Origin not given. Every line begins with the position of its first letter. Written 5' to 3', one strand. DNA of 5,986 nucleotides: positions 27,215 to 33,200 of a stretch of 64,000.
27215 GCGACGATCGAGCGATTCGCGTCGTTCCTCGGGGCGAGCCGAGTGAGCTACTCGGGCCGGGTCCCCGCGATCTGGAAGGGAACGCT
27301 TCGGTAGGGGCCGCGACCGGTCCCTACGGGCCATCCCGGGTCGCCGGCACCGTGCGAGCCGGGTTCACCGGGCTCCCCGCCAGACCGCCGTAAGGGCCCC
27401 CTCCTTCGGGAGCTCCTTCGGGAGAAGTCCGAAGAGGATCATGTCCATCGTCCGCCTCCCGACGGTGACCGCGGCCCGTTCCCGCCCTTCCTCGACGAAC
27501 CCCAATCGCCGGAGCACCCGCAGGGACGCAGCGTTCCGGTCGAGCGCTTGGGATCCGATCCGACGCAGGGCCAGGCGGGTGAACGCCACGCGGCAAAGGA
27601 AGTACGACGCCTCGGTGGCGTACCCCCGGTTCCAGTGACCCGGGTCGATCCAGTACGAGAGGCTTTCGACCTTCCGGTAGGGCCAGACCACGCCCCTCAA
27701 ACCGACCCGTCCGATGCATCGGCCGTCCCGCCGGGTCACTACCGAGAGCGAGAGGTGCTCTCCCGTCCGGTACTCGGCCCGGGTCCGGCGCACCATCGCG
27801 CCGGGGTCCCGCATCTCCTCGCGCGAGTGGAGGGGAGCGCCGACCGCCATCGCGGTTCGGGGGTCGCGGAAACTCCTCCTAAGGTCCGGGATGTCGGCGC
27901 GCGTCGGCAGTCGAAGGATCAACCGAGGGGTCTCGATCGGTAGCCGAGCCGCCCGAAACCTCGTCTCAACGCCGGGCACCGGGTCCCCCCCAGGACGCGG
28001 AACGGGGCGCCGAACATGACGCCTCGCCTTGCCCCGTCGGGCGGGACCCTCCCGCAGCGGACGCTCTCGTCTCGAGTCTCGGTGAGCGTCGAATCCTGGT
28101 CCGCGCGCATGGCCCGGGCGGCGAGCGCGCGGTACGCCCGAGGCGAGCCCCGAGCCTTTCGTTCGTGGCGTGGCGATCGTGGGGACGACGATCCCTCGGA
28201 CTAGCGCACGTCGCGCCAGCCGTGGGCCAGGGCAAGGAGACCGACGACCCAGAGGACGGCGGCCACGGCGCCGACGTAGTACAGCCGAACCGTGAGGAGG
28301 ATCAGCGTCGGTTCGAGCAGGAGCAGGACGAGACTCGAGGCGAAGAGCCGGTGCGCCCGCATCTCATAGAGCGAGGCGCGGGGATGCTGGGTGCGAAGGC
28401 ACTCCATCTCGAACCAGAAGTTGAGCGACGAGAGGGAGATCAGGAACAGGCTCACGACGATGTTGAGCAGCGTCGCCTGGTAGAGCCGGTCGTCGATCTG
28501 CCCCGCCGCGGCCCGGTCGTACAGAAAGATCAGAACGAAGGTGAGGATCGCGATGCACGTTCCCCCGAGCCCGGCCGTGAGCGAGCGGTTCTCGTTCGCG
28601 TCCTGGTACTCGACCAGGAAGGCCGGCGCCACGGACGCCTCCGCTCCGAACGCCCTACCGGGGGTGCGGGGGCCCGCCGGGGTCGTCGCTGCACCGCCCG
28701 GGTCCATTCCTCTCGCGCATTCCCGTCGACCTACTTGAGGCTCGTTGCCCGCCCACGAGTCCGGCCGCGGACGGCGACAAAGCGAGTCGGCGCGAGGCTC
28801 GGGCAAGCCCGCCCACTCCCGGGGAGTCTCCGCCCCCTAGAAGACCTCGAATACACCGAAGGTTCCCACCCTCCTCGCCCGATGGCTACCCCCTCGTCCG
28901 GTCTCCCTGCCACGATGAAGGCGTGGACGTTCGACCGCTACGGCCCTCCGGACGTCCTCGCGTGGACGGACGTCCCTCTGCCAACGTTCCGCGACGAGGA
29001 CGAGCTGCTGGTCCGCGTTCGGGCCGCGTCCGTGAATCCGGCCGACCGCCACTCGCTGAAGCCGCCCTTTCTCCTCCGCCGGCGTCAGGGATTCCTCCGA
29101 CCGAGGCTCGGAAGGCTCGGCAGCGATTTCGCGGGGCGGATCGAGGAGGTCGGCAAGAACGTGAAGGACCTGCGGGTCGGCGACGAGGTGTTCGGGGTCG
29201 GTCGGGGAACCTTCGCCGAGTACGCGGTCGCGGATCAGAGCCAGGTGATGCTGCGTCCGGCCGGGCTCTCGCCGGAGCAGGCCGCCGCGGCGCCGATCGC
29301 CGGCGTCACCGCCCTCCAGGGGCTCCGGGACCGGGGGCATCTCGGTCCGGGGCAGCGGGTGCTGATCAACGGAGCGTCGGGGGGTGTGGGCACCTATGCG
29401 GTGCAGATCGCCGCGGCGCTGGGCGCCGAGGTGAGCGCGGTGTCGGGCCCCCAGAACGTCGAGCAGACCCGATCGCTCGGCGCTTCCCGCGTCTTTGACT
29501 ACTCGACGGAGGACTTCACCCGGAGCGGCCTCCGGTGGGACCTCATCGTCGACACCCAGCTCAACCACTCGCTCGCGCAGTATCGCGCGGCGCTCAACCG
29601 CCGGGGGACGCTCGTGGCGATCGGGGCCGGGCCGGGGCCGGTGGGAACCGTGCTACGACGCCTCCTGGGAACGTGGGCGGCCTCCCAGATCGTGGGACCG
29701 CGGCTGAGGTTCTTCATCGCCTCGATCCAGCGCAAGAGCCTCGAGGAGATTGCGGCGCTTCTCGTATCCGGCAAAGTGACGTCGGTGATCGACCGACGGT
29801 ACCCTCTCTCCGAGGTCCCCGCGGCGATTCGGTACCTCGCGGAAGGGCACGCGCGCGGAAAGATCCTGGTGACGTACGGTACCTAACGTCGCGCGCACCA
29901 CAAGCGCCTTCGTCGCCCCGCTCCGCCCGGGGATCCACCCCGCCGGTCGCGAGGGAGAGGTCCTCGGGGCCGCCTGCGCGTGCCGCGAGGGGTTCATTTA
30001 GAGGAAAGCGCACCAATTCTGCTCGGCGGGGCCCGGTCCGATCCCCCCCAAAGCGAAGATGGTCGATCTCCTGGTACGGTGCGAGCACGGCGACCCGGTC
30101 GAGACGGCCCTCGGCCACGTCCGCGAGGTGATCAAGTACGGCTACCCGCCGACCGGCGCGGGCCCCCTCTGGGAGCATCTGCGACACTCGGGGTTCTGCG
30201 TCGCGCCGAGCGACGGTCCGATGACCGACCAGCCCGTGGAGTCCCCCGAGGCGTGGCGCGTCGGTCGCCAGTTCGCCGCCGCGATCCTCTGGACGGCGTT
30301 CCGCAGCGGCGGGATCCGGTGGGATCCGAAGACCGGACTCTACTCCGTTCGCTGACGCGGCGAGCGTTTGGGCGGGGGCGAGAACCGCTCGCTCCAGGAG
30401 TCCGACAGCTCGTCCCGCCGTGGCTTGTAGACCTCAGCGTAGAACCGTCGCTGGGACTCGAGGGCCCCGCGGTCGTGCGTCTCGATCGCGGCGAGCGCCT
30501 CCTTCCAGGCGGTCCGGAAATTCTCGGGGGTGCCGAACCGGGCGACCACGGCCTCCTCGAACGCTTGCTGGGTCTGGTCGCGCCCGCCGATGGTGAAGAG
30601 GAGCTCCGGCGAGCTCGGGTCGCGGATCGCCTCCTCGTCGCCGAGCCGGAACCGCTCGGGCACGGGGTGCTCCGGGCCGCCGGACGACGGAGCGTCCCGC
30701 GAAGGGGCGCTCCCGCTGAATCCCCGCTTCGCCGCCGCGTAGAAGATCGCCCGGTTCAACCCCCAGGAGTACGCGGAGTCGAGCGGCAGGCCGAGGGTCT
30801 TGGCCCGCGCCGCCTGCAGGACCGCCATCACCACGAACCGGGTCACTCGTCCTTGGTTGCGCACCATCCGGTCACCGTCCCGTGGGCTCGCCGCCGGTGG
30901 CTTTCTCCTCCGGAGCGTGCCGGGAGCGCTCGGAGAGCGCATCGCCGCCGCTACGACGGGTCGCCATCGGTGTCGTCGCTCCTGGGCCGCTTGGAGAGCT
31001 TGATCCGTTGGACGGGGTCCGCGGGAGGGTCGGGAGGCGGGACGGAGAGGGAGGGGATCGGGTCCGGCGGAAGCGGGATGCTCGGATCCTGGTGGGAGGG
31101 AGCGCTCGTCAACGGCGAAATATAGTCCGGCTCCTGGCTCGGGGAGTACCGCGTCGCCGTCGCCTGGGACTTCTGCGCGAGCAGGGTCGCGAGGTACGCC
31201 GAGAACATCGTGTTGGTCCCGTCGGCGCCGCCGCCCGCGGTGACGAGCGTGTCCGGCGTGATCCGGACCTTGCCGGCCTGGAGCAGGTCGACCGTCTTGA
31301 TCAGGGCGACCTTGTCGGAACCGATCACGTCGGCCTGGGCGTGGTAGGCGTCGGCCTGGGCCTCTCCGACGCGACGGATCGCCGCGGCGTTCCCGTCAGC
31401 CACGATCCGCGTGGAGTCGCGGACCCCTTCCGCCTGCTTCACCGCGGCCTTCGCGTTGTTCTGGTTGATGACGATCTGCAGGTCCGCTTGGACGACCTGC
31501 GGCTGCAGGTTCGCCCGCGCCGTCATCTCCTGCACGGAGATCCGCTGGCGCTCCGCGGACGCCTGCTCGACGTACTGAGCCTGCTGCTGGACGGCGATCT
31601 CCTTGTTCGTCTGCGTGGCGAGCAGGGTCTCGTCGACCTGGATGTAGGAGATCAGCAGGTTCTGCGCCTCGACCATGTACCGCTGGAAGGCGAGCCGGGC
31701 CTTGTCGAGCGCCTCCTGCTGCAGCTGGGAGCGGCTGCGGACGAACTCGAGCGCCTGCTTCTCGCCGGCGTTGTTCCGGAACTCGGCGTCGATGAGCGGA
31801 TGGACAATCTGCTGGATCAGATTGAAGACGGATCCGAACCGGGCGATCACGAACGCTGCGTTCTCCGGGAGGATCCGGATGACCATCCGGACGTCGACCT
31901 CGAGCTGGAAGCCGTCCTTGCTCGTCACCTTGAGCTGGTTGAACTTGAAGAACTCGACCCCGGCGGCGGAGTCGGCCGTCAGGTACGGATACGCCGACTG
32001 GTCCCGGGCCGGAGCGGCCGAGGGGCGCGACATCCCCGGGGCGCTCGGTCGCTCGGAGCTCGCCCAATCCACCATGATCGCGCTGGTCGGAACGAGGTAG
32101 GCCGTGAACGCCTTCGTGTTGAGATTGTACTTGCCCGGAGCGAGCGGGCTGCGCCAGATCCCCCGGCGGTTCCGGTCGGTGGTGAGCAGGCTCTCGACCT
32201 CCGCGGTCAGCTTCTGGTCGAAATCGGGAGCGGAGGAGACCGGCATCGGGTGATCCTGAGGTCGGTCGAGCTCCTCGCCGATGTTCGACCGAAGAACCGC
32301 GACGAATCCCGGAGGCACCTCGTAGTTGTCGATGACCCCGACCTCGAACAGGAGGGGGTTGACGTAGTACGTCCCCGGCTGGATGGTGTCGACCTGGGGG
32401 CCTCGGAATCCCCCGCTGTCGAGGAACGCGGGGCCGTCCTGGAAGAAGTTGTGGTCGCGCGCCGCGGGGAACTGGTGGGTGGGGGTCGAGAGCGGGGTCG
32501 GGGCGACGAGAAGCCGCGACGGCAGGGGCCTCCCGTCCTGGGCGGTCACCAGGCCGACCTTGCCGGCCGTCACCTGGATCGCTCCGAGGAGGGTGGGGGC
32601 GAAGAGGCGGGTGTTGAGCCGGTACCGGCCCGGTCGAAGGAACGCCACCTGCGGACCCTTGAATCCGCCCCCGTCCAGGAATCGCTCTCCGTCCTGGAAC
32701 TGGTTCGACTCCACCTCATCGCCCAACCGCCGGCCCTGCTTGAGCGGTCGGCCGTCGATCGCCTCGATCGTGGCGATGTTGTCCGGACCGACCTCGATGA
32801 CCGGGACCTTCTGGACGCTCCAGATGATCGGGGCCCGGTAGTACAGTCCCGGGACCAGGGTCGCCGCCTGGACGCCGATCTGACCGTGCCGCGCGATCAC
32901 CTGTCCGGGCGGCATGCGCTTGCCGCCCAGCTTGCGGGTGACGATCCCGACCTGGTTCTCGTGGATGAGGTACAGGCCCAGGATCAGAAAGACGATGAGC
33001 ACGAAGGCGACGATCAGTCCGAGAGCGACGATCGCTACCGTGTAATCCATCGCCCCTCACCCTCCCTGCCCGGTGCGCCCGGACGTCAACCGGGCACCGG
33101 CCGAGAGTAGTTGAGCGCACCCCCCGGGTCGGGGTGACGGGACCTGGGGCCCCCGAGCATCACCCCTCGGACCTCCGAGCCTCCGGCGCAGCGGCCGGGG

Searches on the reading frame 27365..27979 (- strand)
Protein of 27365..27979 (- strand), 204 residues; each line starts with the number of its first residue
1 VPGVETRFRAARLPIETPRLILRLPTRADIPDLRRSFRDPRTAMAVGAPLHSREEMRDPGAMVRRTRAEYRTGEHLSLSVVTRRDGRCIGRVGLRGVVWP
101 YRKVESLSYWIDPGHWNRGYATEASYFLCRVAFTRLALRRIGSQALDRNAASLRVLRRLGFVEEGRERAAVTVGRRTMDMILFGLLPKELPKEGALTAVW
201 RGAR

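Call 3: search_protein_families(library=pfam, proteins=[window:27365-27979:-], max_evalue=0.01)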
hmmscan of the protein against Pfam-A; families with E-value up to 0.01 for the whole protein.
window:27365-27979:- (204 aa): 3 families
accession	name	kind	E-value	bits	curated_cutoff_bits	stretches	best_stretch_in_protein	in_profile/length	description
PF13302.13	Acetyltransf_3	-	2.7e-24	86.9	25.4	1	19-162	1-138/138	Acetyltransferase (GNAT) domain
PF00583.31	Acetyltransf_1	-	9.8e-10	39.2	20.7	1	72-161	28-116/116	Acetyltransferase (GNAT) family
PF13420.13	Acetyltransf_4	-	1.9e-08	34.9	24.3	1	22-182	1-155/155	Acetyltransferase (GNAT) domain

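Call 71: search_protein_families(library=padloc, proteins=[window:27365-27979:-], max_evalue=0.01)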
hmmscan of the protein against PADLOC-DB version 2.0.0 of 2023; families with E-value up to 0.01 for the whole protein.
window:27365-27979:- (204 aa): 0 families

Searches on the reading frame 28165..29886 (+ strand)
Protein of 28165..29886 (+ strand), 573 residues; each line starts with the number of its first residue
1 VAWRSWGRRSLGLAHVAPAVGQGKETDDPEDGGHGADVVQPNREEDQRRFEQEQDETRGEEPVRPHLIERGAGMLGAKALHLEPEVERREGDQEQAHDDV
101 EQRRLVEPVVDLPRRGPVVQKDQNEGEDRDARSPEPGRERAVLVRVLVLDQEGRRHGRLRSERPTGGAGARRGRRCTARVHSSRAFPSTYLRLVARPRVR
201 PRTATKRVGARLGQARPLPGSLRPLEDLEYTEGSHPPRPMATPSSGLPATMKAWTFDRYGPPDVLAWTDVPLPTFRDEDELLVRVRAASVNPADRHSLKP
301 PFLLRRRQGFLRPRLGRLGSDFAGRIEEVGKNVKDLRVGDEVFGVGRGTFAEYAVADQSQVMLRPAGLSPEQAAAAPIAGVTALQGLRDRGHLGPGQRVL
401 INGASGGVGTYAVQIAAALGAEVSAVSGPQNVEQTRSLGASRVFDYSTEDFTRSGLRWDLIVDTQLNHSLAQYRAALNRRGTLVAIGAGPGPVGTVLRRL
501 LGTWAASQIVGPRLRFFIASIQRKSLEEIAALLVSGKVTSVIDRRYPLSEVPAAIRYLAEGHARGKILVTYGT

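Call 50: search_protein_families(library=pfam, proteins=[window:28165-29886:+], max_evalue=0.001)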
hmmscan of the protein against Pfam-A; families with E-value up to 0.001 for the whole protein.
window:28165-29886:+ (573 aa): 3 families
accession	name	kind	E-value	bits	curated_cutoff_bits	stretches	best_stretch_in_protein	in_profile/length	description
PF13602.12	ADH_zinc_N_2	-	3.3e-23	83.5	27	1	438-569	1-134/134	Zinc-binding dehydrogenase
PF08240.17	ADH_N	-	3.4e-13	50.2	23.5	1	278-363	2-101/104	Alcohol dehydrogenase GroES-like domain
PF00107.32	ADH_zinc_N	-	7.6e-12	45.8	31.8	1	407-499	1-101/129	Zinc-binding dehydrogenase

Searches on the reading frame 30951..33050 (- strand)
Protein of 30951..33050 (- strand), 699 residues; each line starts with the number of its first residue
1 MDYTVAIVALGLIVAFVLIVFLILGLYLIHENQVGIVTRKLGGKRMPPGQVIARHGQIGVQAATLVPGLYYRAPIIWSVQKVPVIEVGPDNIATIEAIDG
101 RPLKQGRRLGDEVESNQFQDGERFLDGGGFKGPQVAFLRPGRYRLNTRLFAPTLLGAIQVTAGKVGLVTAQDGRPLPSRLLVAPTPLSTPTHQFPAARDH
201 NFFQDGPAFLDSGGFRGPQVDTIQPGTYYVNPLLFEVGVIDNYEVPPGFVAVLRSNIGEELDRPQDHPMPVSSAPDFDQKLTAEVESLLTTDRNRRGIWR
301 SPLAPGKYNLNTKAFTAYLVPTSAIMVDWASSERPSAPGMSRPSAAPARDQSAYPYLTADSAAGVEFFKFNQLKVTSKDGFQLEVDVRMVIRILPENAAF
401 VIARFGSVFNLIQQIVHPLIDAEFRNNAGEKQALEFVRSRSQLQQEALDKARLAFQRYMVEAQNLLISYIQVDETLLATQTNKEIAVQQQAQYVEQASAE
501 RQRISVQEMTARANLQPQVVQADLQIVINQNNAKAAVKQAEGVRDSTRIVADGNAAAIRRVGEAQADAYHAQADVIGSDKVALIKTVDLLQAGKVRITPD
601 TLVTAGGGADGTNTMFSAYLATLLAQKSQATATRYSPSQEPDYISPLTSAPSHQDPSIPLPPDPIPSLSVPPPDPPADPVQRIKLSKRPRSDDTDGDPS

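Call 50: search_protein_families(library=pfam, proteins=[window:30951-33050:-], max_evalue=0.001)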
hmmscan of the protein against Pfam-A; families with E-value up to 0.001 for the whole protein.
window:30951-33050:- (699 aa): 1 family
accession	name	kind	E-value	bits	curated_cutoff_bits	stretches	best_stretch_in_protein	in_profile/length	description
PF01145.31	Band_7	-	1.8e-14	54.6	23.6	1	366-500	43-175/176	SPFH domain / Band 7 family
